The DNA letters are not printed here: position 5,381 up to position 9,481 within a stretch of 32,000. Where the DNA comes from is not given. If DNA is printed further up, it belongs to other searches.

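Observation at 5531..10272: Orphan ABC ATPase paired with a 1266-aa membrane protein instead of a recognisable permease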

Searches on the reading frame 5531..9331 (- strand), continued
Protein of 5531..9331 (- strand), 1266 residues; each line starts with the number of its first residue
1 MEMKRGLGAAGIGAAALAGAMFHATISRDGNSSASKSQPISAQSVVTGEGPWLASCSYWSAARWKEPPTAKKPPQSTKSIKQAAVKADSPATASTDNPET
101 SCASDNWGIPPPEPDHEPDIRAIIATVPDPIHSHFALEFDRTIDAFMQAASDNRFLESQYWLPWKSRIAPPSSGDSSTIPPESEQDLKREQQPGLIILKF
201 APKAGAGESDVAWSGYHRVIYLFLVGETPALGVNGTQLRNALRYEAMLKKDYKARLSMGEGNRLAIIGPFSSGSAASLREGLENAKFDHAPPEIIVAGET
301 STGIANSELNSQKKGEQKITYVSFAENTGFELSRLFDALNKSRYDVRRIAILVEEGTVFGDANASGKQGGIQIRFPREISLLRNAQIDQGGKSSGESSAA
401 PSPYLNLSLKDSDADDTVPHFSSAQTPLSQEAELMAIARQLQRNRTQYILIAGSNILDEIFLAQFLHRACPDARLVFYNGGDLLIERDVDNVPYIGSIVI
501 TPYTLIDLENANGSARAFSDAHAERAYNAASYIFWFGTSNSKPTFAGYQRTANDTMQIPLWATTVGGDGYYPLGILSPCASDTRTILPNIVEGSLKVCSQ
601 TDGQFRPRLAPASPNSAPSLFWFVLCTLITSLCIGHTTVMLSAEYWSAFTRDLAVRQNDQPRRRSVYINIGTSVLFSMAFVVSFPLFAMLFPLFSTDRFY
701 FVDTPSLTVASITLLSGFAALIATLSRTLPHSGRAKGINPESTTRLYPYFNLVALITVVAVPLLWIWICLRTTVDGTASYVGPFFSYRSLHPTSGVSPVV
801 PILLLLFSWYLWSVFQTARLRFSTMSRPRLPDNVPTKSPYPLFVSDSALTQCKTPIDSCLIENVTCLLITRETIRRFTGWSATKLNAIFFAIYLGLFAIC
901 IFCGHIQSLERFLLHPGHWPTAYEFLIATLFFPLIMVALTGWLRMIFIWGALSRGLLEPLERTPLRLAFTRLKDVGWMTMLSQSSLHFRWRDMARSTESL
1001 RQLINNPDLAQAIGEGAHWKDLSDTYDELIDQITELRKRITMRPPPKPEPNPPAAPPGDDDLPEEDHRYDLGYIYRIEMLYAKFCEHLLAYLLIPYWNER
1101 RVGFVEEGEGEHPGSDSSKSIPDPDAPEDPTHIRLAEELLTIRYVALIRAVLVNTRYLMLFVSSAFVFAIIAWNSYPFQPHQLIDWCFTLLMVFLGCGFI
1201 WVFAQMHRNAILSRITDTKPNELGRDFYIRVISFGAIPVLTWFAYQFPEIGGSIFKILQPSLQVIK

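Call 34: predict_structure(alignment_id=A2)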
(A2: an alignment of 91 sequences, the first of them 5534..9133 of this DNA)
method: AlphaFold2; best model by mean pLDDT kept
length: 1200 residues; sequences in the alignment: 91
mean_pLDDT: 82.4   pTM: 0.84
mean pLDDT of the five models: 82.4, 80.3, 79.8, 79.1, 78.2
residues with pLDDT >= 90: 581; 70-90: 402; 50-70: 108; < 50: 109
segments of 3 or more residues with pLDDT < 50: 1-37, 105-111, 319-358, 420-422, 1041-1054
pLDDT, mean of each block of 10 residues (from residue 1): 32 31 32 47 76 91 83 89 89 86 52 72 92 82 77 93 86 92 88 86 88 88 87 83 82 91 91 92 90 73 84 63 40 37 36 45 79 93 88 87 91 65 72 84 53 82 92 79 84 91 89 92 89 74 54 93 98 94 90 94 97 97 70 76 97 98 91 87 95 97 91 91 93 97 96 89 94 92 90 91 88 92 93 89 93 93 94 92 94 92 80 76 90 96 93 96 95 80 74 87 91 97 96 74 46 49 87 95 93 92 92 88 89 90 88 69 72 75 70 61
secondary structure, 60 per line:
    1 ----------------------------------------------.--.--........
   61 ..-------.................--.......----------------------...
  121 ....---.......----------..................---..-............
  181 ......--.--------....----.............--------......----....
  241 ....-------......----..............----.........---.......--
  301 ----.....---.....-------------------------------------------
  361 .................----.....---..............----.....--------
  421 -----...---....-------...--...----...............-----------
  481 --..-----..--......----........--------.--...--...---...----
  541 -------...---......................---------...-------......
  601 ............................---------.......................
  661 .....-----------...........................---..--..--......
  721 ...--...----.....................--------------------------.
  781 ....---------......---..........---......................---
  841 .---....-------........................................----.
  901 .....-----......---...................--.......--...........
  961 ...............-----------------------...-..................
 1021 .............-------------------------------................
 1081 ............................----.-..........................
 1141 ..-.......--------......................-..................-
elements in order (helices of 4 or more, strands of 3 or more residues): E53-62 H70-86 E89-95 H118-124 E128-134 H145-151 E152-162 H169-186 E198-201 H206-218 E227-232 H237-244 E252-257 H262-275 E283-288 H292-298 E305-309 H313-317 H361-377 E382-386 H390-403 E408-412 E432-435 E443-445 E448-450 H455-469 E494-499 E504-511 E523-525 E528-530 H554-575 H595-628 H638-665 H677-703 H715-723 H733-753 H780-784 H794-799 H803-812 H816-837 H845-848 H856-895 H900-905 H911-916 H920-938 H941-947 H950-975 H1003-1033 H1065-1108 H1115-1142 H1144-1150 H1159-1180 H1182-1199
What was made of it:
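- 7532..8977 (-): Periplasmic ectodomain (residues ~119-600). It has a bilobed type-1 periplasmic-binding-protein (Venus flytrap) fold and a short juxtamembrane beta-hairpin region. A conserved but poorly modelled loop lies at 385-424. AF2 model of residues 67-1266: pLDDT 82.4, pTM 0.84, alternating strand-helix pattern (call 34).
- On Periplasmic-binding-protein type 1 / Venus flytrap fold: The AF2 model has an alternating strand-helix pattern (call 34).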

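Call 37: fold_search(model_id=the predicted structure, library=pdb)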
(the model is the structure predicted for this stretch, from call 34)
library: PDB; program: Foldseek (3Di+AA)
matches with E <= 10: 341; with E <= 0.001: 1
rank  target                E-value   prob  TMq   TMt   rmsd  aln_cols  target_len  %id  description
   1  9opy_B                4.1e-04  1.00  0.17  0.24  36.5       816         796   10  Structure of the sweet receptor in the apo state (released 2025-09-03)
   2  4q6b                  1.5e-03  1.00  0.19  0.57   9.6       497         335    8  Crystal Structure of ABC Transporter Substrate-Binding Protein fromDesulfitobacterium hafniense complex with Leu (released 2014-07-02)
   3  6n4y_C                2.5e-03  1.00  0.18  0.39  15.4       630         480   10  Metabotropic Glutamate Receptor 5 Extracellular Domain with Nb43 (released 2019-01-23)
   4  8vuy_A                3.5e-03  1.00  0.17  0.24  13.0       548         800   10  Rat GluN1-2B with Fab 003-102 (released 2024-09-11)
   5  1pea                  4.5e-03  1.00  0.17  0.46   7.0       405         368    9  AMIDE RECEPTOR/NEGATIVE REGULATOR OF THE AMIDASE OPERON OF PSEUDOMONAS AERUGINOSA (AMIC) COMPLEXED WITH ACETAMIDE (released 1996-04-03)
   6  3h5l_A                7.2e-03  1.00  0.21  0.54   6.8       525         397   10  Crystal structure of a putative branched-chain amino acid ABC transporter from Silicibacter pomeroyi (released 2009-05-05)
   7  4obb_A                7.5e-03  1.00  0.18  0.50   7.3       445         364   10  The crystal structure of a solute-binding protein from Anabaena variabilis ATCC 29413 in complex with (3S)-3-methyl-2- (released 2014-03-19)
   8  7ks3_B                7.8e-03  1.00  0.19  0.29  11.2       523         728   10  GluK2/K5 with L-Glu (released 2021-03-24)
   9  4nv3_A                1.0e-02  1.00  0.18  0.51   7.1       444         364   11  The crystal structure of a solute-binding protein (N280D mutant) from Anabaena variabilis ATCC 29413 in complex with v (released 2013-12-11)
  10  3h5l_B                1.0e-02  1.00  0.19  0.49   7.3       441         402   11  Crystal structure of a putative branched-chain amino acid ABC transporter from Silicibacter pomeroyi (released 2009-05-05)
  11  4mlc                  1.5e-02  1.00  0.20  0.59   8.5       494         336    9  ABC Transporter Substrate-Binding Protein fromDesulfitobacterium hafniense (released 2013-09-18)
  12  7ks0_B                2.0e-02  1.00  0.19  0.30   9.6       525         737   10  GluK2/K5 with 6-Cyano-7-nitroquinoxaline-2,3-dione (CNQX) (released 2021-03-24)
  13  9opw_B                2.2e-02  0.99  0.20  0.40  13.0       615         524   10  Structure of the sweet receptor in the apo state, extracellular domain (released 2025-09-03)
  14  4gx1_A                2.5e-02  0.99  0.13  0.33  12.5       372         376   14  Crystal structure of the GsuK bound to ADP (released 2012-12-26)
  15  9c60_D                3.5e-02  1.00  0.19  0.29  10.2       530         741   10  CryoEM structure of kainate receptor Gluk2 in apo state (released 2025-07-02)
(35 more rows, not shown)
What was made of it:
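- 7532..8977 (-): Foldseek against PDB (call 37): 9opy_B E 4e-4; 4q6b E 1.5e-3 with TM 0.57; 6n4y_C, 1pea, 3h5l and iGluR amino-terminal domains, most at probability 0.98-1.00.
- On Periplasmic-binding-protein type 1 / Venus flytrap fold: Foldseek gives many hits of this superfamily, most at probability 0.98-1.00, with target-normalised TM up to 0.59 (call 37).
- Closest known: Cluster-B. Same: Foldseek probability is 1.00 and TM-score normalised to the target is 0.46-0.59 (call 37).
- Closest known: Eukaryotic flytrap-coupled membrane receptors: class C GPCRs. Same: The best Foldseek hit for the whole model is the sweet receptor 9opy_B (E 4e-4, call 37).
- The ectodomain matches PBP type 1 and flytrap structures (call 37). 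The flytrap fold is closest to solute-binding proteins for amino acids and amides (call 37).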

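Call 64: search_protein_families(library=padloc, proteins=[window:5531-9331:-], max_evalue=0.01)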
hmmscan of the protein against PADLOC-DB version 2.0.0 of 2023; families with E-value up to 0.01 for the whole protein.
window:5531-9331:- (1266 aa): 0 families
